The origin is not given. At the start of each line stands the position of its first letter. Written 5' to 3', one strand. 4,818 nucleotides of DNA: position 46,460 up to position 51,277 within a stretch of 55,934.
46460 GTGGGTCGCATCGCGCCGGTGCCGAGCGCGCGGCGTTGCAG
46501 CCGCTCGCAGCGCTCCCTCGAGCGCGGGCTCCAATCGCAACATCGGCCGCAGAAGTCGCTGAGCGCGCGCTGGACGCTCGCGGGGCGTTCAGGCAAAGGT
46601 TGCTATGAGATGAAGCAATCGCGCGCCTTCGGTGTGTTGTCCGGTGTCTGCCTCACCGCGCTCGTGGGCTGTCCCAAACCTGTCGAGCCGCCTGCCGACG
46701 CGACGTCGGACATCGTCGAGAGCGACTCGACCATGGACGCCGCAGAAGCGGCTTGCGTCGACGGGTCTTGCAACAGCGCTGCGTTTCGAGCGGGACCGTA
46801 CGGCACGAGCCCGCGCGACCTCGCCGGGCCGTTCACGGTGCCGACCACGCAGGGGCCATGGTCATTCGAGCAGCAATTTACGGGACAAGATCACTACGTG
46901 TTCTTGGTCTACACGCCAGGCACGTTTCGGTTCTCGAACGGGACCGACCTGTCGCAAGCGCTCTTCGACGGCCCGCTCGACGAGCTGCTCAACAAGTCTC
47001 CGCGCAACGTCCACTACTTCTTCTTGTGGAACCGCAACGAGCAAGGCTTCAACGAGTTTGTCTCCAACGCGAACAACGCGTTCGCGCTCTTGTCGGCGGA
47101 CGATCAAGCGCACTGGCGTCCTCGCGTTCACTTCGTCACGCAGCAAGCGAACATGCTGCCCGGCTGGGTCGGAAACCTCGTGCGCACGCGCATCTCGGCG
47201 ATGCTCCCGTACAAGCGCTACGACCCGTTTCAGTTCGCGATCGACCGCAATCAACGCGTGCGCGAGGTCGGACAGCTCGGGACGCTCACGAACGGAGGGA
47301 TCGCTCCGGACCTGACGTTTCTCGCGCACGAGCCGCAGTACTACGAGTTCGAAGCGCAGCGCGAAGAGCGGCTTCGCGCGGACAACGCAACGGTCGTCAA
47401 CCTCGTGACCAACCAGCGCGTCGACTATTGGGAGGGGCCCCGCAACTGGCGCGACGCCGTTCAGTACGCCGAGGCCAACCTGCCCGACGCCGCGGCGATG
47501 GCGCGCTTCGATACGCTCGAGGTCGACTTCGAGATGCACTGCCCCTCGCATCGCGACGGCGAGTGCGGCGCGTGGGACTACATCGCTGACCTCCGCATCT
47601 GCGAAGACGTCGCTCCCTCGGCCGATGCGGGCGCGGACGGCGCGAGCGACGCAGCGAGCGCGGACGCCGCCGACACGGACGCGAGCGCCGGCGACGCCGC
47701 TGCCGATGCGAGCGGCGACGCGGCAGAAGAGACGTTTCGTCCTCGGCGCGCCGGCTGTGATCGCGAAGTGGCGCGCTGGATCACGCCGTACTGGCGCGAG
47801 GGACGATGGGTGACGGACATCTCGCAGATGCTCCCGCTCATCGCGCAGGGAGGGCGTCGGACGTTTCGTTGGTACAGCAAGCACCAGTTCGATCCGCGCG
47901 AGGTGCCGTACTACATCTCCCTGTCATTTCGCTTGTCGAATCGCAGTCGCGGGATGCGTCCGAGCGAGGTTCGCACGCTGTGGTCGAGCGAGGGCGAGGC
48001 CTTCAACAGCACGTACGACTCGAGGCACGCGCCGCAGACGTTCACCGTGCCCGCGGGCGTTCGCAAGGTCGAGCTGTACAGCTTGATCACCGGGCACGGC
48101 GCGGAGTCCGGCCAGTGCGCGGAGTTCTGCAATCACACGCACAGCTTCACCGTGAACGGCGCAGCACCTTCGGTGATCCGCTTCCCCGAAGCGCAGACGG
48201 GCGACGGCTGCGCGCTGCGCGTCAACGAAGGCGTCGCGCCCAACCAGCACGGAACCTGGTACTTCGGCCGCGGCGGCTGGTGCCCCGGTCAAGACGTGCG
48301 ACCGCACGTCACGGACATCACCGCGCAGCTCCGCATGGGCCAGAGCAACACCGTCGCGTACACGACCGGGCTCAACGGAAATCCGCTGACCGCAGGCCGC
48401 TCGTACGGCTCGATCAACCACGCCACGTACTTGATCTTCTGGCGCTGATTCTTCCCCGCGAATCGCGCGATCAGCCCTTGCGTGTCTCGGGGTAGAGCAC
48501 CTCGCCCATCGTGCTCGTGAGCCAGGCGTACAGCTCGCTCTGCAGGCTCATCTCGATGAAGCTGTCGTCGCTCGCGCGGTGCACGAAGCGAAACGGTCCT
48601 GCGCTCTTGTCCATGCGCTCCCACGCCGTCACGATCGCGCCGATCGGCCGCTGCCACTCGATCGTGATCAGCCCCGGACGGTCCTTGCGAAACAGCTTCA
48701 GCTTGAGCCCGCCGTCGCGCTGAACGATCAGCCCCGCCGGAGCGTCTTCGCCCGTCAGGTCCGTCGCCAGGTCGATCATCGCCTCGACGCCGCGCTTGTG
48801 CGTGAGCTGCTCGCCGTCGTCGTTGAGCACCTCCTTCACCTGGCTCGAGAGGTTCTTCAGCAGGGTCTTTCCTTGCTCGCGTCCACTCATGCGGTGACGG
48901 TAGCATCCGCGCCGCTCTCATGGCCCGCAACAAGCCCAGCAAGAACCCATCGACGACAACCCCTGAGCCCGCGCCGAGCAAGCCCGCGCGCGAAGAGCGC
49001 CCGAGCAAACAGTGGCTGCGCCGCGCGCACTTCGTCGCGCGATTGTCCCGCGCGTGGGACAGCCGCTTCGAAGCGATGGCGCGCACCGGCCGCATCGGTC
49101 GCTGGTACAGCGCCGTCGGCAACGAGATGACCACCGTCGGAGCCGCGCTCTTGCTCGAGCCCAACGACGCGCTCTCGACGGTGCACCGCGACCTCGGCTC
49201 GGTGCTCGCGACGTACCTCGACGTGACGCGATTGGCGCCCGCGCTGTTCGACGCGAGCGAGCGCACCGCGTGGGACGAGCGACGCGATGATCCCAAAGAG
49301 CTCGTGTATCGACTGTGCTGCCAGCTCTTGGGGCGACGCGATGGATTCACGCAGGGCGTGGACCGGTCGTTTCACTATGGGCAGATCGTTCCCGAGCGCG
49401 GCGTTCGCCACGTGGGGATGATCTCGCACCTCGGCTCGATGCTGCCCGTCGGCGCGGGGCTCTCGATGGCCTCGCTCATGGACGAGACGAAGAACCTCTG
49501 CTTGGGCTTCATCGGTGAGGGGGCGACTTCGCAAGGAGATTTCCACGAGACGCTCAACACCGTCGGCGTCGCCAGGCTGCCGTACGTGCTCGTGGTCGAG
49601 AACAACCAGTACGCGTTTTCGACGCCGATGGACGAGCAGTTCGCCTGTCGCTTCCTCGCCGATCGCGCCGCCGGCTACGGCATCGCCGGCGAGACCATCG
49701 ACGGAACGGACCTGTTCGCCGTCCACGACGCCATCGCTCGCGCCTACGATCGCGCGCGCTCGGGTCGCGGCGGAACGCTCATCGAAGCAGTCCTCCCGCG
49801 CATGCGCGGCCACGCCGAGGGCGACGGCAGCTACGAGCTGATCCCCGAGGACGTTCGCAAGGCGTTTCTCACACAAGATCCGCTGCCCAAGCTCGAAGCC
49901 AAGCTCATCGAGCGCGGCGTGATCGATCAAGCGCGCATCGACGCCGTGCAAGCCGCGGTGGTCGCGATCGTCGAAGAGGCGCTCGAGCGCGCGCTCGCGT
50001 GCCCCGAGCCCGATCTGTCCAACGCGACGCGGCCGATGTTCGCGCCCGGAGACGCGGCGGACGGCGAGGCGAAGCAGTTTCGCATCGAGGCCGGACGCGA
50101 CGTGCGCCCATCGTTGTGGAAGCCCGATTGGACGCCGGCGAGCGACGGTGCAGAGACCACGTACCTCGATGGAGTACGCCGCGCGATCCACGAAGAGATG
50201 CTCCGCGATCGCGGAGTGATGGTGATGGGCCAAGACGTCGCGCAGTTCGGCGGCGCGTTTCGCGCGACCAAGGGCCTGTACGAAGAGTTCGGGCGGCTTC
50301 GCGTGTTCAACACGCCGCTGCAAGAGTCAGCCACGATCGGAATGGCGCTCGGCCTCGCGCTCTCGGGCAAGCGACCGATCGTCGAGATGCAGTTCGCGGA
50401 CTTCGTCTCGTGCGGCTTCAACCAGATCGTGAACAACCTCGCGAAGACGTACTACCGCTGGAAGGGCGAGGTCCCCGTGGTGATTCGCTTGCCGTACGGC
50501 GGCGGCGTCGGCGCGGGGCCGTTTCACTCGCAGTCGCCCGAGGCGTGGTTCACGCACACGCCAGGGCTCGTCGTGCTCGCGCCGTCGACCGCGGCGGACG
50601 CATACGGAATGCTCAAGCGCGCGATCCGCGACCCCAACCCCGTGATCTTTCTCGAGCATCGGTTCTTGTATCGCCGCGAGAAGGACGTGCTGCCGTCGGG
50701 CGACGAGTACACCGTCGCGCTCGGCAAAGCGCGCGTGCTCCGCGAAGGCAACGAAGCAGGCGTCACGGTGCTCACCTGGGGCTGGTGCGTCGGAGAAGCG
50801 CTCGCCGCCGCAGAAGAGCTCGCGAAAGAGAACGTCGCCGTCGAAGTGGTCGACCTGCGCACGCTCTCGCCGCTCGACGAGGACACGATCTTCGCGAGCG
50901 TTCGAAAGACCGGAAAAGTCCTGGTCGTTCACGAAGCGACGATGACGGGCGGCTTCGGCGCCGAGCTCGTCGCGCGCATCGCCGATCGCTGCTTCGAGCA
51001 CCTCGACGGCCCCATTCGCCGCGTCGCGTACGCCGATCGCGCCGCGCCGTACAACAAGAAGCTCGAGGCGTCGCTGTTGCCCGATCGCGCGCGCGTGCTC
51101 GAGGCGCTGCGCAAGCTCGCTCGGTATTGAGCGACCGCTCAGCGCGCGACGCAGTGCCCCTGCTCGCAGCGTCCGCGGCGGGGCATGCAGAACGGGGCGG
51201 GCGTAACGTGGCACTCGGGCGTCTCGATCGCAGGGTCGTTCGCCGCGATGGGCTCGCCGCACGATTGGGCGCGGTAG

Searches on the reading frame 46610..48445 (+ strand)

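Call 17: search_protein_families(library=pfam, proteins=[window:46610-48445:+], max_evalue=0.001)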
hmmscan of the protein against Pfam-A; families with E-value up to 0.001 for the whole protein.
window:46610-48445:+ (612 aa): 1 family
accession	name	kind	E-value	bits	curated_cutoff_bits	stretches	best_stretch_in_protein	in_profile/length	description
PF09113.15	N-glycanase_C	-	7.3e-28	97.6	25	1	465-590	2-119/140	Peptide-N-glycosidase F, C terminal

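Call 55: search_protein_families(library=padloc, proteins=[window:46610-48445:+], max_evalue=0.01)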
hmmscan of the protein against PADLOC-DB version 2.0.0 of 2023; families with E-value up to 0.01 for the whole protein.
window:46610-48445:+ (612 aa): 0 families

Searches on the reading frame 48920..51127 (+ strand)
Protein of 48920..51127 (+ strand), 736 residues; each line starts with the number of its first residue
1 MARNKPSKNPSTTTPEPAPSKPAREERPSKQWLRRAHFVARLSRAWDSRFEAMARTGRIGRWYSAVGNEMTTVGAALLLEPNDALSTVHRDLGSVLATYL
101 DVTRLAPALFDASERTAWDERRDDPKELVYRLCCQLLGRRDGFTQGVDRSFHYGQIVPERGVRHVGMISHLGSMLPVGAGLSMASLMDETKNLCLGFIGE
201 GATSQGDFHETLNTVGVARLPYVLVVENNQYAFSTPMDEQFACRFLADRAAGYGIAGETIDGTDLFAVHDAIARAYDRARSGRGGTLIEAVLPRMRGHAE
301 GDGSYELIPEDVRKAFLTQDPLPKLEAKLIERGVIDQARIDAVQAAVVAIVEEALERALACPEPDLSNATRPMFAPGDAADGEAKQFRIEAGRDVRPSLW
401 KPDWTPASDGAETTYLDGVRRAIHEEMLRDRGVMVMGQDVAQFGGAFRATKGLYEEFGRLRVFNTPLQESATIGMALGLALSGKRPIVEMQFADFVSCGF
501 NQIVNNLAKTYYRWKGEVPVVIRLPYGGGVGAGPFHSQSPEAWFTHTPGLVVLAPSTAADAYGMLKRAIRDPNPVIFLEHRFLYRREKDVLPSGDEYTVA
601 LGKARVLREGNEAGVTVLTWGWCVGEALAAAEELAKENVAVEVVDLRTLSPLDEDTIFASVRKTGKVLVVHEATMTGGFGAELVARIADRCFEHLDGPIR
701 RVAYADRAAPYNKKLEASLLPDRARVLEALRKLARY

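Call 17: search_protein_families(library=pfam, proteins=[window:48920-51127:+], max_evalue=0.001)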
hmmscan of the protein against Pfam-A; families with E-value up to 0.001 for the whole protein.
window:48920-51127:+ (736 aa): 4 families
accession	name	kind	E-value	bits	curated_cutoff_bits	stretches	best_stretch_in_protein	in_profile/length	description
PF00676.26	E1_dh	-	6.5e-56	189.9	22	1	131-365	68-298/300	Dehydrogenase E1 component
PF02779.29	Transket_pyr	-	2e-40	138.7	27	1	414-585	4-173/174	Transketolase, pyrimidine binding domain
PF02780.25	Transketolase_C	-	1.1e-37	129.1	25.9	1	602-726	1-124/124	Transketolase, C-terminal domain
PF13292.11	DXP_synthase_N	-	0.00027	20.7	21.2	1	168-235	110-177/274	1-deoxy-D-xylulose-5-phosphate synthase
